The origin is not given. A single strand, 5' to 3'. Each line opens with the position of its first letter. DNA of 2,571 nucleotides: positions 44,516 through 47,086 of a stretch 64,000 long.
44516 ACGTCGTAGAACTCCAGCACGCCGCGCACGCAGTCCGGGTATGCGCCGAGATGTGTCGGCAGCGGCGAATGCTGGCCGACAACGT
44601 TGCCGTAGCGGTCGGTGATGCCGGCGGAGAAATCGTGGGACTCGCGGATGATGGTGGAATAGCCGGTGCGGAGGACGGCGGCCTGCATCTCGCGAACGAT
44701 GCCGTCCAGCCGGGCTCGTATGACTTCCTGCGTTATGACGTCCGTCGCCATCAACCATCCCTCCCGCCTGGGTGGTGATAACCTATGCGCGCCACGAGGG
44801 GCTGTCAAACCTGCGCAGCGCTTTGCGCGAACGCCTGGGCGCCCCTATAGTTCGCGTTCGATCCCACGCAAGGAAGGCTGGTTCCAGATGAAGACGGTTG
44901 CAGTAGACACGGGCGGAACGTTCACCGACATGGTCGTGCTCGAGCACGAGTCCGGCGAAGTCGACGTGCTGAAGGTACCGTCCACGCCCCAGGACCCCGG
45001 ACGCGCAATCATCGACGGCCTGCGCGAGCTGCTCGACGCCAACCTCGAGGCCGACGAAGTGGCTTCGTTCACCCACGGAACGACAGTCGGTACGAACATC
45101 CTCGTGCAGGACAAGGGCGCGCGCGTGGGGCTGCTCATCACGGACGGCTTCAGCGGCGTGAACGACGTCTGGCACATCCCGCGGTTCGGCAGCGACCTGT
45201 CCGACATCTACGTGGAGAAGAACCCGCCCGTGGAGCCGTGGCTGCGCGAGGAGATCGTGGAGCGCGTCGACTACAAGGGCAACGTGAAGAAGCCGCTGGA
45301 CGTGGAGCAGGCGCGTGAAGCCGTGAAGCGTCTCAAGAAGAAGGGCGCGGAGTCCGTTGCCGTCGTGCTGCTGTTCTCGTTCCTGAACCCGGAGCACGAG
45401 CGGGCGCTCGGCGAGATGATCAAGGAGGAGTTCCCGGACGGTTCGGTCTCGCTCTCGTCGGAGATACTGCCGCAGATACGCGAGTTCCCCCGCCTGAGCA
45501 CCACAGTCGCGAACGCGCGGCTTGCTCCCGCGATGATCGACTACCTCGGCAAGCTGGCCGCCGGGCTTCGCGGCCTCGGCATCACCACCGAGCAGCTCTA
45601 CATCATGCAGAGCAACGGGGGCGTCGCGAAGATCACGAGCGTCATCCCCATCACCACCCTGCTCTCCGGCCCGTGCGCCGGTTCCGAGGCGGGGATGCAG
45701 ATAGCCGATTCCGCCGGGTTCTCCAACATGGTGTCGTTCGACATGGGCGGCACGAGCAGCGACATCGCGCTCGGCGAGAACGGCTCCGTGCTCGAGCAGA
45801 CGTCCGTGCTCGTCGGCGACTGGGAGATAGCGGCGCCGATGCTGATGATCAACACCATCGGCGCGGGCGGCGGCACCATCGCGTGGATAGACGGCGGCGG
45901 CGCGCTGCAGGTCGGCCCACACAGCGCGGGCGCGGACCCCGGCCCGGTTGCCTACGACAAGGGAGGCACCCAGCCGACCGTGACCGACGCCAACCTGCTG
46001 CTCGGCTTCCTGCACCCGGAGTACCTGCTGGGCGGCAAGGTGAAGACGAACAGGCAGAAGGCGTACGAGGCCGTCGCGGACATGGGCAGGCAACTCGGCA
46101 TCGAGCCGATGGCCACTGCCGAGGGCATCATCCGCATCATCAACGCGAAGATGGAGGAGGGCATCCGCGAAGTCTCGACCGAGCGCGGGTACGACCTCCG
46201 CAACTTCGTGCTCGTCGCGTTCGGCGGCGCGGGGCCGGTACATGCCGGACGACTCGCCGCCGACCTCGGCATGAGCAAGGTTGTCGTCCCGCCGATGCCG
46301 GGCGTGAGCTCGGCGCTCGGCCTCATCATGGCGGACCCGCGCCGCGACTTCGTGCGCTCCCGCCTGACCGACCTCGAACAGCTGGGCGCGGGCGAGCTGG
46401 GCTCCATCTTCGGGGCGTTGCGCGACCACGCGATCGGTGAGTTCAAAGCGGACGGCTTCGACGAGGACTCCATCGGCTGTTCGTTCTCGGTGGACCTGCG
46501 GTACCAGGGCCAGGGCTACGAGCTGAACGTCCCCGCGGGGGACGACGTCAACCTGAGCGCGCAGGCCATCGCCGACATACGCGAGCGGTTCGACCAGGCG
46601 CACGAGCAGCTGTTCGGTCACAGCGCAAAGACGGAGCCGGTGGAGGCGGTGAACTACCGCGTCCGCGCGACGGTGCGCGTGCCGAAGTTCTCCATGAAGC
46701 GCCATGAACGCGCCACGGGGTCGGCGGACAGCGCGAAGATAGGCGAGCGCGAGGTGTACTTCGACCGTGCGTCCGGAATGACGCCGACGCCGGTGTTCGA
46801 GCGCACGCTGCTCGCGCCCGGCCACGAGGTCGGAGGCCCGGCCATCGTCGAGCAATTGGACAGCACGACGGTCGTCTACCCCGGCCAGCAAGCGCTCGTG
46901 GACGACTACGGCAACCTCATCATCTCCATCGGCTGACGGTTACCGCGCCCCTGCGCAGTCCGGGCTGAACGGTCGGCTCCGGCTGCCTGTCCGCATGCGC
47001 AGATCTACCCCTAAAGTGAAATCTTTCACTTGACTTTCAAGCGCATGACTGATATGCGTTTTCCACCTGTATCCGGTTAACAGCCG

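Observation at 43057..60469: Four HyuB (hydantoinase B/oxoprolinase) paralogues but a single HyuA in 17 kb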

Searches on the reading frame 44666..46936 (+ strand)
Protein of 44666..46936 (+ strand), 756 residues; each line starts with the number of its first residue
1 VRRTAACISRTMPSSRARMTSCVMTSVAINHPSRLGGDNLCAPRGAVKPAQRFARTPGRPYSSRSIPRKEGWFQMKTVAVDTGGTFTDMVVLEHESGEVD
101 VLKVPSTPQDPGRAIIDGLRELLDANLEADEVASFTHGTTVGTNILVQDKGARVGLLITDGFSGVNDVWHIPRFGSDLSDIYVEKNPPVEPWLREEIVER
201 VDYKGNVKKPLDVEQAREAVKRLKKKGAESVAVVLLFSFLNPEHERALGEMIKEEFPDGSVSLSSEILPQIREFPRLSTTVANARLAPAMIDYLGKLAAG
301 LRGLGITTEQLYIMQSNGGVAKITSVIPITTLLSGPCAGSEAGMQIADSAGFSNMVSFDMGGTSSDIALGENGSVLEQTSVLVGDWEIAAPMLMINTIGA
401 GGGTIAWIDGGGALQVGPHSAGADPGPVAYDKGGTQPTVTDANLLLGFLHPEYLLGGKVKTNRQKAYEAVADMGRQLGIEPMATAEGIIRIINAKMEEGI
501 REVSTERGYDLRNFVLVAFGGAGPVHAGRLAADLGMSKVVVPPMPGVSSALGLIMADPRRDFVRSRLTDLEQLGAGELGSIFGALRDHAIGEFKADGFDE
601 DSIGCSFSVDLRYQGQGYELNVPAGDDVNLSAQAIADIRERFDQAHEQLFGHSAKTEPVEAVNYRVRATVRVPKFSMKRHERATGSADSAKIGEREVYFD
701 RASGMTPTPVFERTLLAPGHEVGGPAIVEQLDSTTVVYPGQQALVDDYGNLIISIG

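Call 3: search_protein_families(library=pfam, proteins=[window:44666-46936:+])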
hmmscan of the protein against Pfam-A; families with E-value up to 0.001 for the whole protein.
window:44666-46936:+ (756 aa): 3 families
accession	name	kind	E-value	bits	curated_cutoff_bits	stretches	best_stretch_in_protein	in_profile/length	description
PF01968.24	Hydantoinase_A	-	3e-87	293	22.9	1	276-561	1-290/291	Hydantoinase/oxoprolinase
PF05378.19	Hydant_A_N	-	4.8e-44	150.6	25.2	1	78-255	2-175/176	Hydantoinase/oxoprolinase N-terminal region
PF19278.4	Hydant_A_C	-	5.9e-22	78.4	21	1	575-748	11-185/193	Hydantoinase/oxoprolinase C-terminal domain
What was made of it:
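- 44888..46936 (+): hyuA, the only Hydantoinase_A gene (ASKHA fold, ATP-dependent) in the window. Pfam PF05378 + PF01968 + PF19278 (call 3).
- Checked: It gives Hydant_A_N + Hydantoinase_A + Hydant_A_C for 44888-46936(+) (call 3).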

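Call 13: search_solved_structures(query=window:44888-46933:+, max_evalue=0.001)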
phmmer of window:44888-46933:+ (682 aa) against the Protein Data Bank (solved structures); distinct sequences matched with E-value up to 0.001: 6.
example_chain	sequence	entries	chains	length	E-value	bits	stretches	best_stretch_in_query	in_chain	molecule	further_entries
7hk5_A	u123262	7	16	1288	2.6e-133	449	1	1-680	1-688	N-methylhydantoinase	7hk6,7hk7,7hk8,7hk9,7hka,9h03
6yra_A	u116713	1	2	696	2.4e-122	412.8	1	4-673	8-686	5-oxoprolinase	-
5l9w_B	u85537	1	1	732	7.4e-91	308.7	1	3-679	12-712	Acetophenone carboxylase gamma subunit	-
5svb_B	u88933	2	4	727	2.9e-68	234.1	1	3-669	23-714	Acetone carboxylase beta subunit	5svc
5m45_B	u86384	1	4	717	1.3e-67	231.9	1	3-669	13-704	Acetone carboxylase beta subunit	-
5l9w_b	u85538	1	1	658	2.2e-46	161.7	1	1-680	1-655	Acetophenone carboxylase alpha subunit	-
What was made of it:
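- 44888..46936 (+): PDB relatives: 7HK5 N-methylhydantoinase, 6YRA_A CapA, 5L9W_B and 5L9W_b (call 13).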

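Call 24: find_related_loci(query=window:44888-46933:+, collection=genome_contigs, flank=10000)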
Query window:44888-46933:+ (682 aa) in genome_contigs; peptide patterns used: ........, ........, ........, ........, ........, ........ (x = any residue, [..] = any of these).
164 stretches matched a pattern; 75 encode a relative of the query (tblastn E <= 1e-3); 68 distinct loci.
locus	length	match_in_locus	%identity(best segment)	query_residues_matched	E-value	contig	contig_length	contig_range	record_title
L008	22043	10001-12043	98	1-681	0e+0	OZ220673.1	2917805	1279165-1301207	MAG: Dehalococcoidia bacterium isolate 74ad39ee-730f-4e91-a86b-9a5c45ef094d genome assembly, chromosome: 1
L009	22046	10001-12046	98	1-682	0e+0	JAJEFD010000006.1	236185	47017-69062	MAG: Dehalococcoidia bacterium isolate p16x34bins.71 k141_498706, whole genome shotgun sequence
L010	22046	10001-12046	98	1-682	0e+0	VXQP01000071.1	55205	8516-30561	MAG: Chloroflexi bacterium isolate SB0664_bin_11 NODE_514_length_55205_cov_20.015032, whole genome shotgun sequence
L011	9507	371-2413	97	1-681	0e+0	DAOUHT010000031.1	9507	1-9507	MAG TPA_asm: Dehalococcoidia bacterium isolate S18_111 17179, whole genome shotgun sequence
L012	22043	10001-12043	97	1-681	0e+0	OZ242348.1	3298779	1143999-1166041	MAG: Dehalococcoidia bacterium isolate 357cf40b-4ce6-42dd-ae1b-d69ff5967523 genome assembly, chromosome: 1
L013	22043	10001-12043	94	1-681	0e+0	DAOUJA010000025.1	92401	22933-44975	MAG TPA_asm: Dehalococcoidia bacterium isolate S32_235 k113_1916521, whole genome shotgun sequence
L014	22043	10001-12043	86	1-681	0e+0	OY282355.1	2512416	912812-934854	MAG: uncultured Dehalococcoidia bacterium genome assembly, chromosome: 1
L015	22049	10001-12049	86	1-680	0e+0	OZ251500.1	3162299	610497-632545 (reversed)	MAG: Dehalococcoidia bacterium isolate 04e6ab6d-c5ba-4423-8fa6-d9e5227a47fe genome assembly, chromosome: 1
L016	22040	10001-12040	85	1-680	0e+0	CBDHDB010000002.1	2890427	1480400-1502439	MAG: Dehalococcoidia bacterium isolate 822cf7f2-f088-4de1-b96c-ebc5a35fe4d4 genome assembly, contig: contig_2, whole gen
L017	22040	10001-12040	85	1-680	0e+0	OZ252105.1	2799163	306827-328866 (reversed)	MAG: Dehalococcoidia bacterium isolate 2cf537fc-0982-4557-984c-08c217a9abc2 genome assembly, chromosome: 1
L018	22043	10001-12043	97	1-681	0e+0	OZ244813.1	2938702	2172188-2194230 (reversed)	MAG: Dehalococcoidia bacterium isolate c597d9ae-e839-4a6c-83f3-3d6bda73bc97 genome assembly, chromosome: 1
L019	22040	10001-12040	84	1-680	0e+0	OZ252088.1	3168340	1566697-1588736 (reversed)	MAG: Dehalococcoidia bacterium isolate 7426c3d5-a751-4d37-bde8-e0e91f06c8c3 genome assembly, chromosome: 1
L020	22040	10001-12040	84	1-680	0e+0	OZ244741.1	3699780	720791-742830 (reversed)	MAG: Dehalococcoidia bacterium isolate 3ca8c83b-605f-4fcd-bc6c-fe95b3c2bdbe genome assembly, chromosome: 1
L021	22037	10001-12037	84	1-679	0e+0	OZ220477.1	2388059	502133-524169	MAG: Dehalococcoidia bacterium isolate 4182ea2c-2fba-40db-a838-49949f89881d genome assembly, chromosome: 1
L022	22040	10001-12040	83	1-680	0e+0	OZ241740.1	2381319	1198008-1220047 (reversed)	MAG: Dehalococcoidia bacterium isolate 2a701ac0-cd12-4bd3-a765-5d076d8969a5 genome assembly, chromosome: 1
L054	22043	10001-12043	88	1-681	0e+0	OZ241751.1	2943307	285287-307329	MAG: Dehalococcoidia bacterium isolate 2d2bd2f0-bb19-455d-b0e6-924b4cd30b0b genome assembly, chromosome: 1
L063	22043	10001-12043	48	4-680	0e+0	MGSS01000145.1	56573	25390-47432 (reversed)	MAG: Deltaproteobacteria bacterium RIFCSPLOWO2_12_FULL_60_19 rifcsplowo2_12_scaffold_808, whole genome shotgun sequence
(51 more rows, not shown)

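Call 27: search_protein_families(library=ncbifam, proteins=[window:44888-46933:+], max_evalue=0.00001)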
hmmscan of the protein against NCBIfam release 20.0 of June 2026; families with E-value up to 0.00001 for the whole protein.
window:44888-46933:+ (682 aa): 3 families
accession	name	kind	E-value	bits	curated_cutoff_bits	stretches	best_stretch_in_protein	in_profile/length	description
NF050156.1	CapLactmsAlpCapA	equivalog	1.1e-167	559.4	1000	1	5-676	4-682/689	caprolactamase subunit alpha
NF042975.2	AcphenoCarb_ApcC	equivalog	1.1e-92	311.5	1500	1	1-675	8-705/733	acetophenone carboxylase subunit gamma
NF042960.1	AcphenoCarb_ApcA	equivalog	9.3e-64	215.8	1250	1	1-678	1-654/658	acetophenone carboxylase subunit alpha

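Call 51: search_protein_families(library=pfam, proteins=[L063:13894-14835:+, L016:15626-16576:+, L016:8752-9831:+, L016:7601-8593:-, L016:6496-7593:-, L054:12840-13940:+, L054:8394-9635:-, L054:13823-14665:+, L015:13847-15166:-, L015:7558-8904:-], max_evalue=0.00001)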
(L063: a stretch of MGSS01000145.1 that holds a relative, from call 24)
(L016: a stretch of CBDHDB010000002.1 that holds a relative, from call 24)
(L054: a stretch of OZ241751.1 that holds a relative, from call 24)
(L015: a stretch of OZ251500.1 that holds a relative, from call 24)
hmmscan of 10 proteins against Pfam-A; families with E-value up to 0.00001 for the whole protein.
L063:13894-14835:+ (313 aa): 2 families
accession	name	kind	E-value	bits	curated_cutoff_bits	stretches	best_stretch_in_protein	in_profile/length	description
PF13379.11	NMT1_2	-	3.4e-16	60.3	24.7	1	21-248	5-252/252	NMT1-like family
PF09084.16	NMT1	-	6.7e-16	59.3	20.5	1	37-236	6-212/216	NMT1/THI5 like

L016:15626-16576:+ (316 aa): 7 families
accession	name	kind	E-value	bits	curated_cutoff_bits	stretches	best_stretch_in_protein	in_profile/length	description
PF01370.27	Epimerase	-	1.6e-33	116.6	20.9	1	4-230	2-225/240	NAD dependent epimerase/dehydratase family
PF16363.11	GDP_Man_Dehyd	-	3.4e-24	86.4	27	1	4-177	1-185/332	GDP-mannose 4,6 dehydratase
PF01073.25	3Beta_HSD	-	1.2e-13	51.1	22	1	6-177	4-183/280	3-beta hydroxysteroid dehydrogenase/isomerase family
PF07993.18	NAD_binding_4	-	1e-11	45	20.1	1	70-183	90-214/258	Male sterility protein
PF13460.12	NAD_binding_10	-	1.3e-10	41.9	27.2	1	8-173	3-144/184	NAD(P)H-binding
PF04321.23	RmlD_sub_bind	-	8.9e-10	38.5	27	1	3-178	3-154/287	RmlD substrate binding domain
PF02719.21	Polysacc_synt_2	-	2.7e-08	33.8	20.2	1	48-118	57-128/293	Polysaccharide biosynthesis protein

L016:8752-9831:+ (359 aa): 1 family
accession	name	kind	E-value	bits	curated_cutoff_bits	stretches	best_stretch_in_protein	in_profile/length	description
PF04909.20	Amidohydro_2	-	2.3e-26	93.6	26.4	1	95-357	54-289/289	Amidohydrolase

L016:7601-8593:- (330 aa): 6 families
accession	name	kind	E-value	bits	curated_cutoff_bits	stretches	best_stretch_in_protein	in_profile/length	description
PF01370.27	Epimerase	-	2.4e-33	116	20.9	1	3-238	1-227/240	NAD dependent epimerase/dehydratase family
PF16363.11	GDP_Man_Dehyd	-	1.8e-25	90.6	27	1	4-314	1-331/332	GDP-mannose 4,6 dehydratase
PF01073.25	3Beta_HSD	-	5.4e-14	52.3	22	1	4-233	1-226/280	3-beta hydroxysteroid dehydrogenase/isomerase family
PF04321.23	RmlD_sub_bind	-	1.4e-10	41.2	27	1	1-303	1-270/287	RmlD substrate binding domain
PF02719.21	Polysacc_synt_2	-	1.8e-07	31.1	20.2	1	3-117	1-128/293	Polysaccharide biosynthesis protein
PF13460.12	NAD_binding_10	-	1.1e-06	29.1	27.2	1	13-129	7-110/184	NAD(P)H-binding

L016:6496-7593:- (365 aa): 3 families
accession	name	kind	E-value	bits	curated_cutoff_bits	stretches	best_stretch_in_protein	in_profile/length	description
PF00107.32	ADH_zinc_N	-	6.6e-18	65.3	31.8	1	186-310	1-118/129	Zinc-binding dehydrogenase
PF08240.17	ADH_N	-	3.2e-15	56.7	23.5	1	28-145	2-103/104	Alcohol dehydrogenase GroES-like domain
PF16912.11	Glu_dehyd_C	-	1.2e-08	35.1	34.9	1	177-348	32-202/211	Glucose dehydrogenase C-terminus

L054:12840-13940:+ (366 aa): 0 families

L054:8394-9635:- (413 aa): 2 families
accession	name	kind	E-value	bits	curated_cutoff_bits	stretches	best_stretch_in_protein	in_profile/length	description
PF01743.26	PolyA_pol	-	8.3e-24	84.8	23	1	34-160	1-126/126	Poly A polymerase head domain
PF12627.12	PolyA_pol_RNAbd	-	3.7e-07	30.2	22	1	185-242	1-58/64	Probable RNA and SrmB- binding site of polymerase A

L054:13823-14665:+ (280 aa): 0 families

L015:13847-15166:- (439 aa): 2 families
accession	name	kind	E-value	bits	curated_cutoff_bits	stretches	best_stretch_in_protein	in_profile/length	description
PF13377.12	Peripla_BP_3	-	3.3e-13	50.5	26.5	1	238-379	4-156/167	Periplasmic binding protein-like domain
PF13443.12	HTH_26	-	2.1e-06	28.3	22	1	29-77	2-51/63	Cro/C1-type HTH DNA-binding domain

L015:7558-8904:- (448 aa): 2 families
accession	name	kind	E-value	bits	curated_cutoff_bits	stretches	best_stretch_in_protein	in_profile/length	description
PF00355.32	Rieske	-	1.4e-18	67.1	20.3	1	50-131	2-83/88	Rieske [2Fe-2S] domain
PF19301.5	LigXa_C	-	1.1e-09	38.4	27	0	341-390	208-257/304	LigXa C-terminal domain like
